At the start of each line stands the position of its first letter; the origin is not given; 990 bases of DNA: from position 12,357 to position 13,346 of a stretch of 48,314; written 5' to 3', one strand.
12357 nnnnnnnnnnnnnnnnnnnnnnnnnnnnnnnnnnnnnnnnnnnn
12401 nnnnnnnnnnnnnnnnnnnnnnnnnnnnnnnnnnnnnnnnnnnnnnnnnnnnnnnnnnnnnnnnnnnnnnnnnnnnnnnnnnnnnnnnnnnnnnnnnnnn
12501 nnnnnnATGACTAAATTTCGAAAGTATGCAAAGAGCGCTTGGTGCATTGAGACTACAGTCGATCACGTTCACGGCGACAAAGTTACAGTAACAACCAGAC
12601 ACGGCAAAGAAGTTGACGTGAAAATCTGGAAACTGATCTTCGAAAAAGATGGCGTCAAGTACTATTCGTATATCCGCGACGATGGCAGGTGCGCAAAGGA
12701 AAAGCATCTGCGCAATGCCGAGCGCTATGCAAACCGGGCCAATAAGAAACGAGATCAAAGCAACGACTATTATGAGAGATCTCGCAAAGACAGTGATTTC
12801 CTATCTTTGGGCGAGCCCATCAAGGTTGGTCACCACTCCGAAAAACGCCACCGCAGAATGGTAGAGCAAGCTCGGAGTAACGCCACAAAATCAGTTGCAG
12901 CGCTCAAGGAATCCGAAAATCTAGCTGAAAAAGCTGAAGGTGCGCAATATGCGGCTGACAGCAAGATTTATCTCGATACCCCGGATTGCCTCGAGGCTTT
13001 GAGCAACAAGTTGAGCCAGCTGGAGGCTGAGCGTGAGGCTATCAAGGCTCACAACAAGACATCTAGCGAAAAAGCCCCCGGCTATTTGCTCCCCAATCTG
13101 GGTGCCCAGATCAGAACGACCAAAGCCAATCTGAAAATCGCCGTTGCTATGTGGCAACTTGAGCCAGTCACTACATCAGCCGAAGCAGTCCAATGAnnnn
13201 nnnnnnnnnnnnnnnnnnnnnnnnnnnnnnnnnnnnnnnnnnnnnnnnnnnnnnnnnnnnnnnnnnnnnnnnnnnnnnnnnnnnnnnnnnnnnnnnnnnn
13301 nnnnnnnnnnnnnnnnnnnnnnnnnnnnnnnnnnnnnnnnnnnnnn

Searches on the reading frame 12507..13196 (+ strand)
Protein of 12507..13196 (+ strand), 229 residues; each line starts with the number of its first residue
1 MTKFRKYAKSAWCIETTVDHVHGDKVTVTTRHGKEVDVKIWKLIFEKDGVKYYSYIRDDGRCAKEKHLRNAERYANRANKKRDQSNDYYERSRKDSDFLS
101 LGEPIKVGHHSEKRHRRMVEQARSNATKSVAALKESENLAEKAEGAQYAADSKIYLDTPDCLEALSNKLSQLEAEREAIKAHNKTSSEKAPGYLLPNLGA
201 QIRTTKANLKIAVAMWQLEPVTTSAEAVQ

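Call 18: search_protein_families(library=pfam, proteins=[window:12507-13196:+], max_evalue=0.01)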
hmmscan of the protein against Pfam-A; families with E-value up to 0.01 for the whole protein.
window:12507-13196:+ (229 aa): 1 family
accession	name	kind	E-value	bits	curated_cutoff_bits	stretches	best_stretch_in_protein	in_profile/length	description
PF12083.13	DUF3560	-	2.1e-30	105.8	27.2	1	64-185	3-122/124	Domain of unknown function (DUF3560)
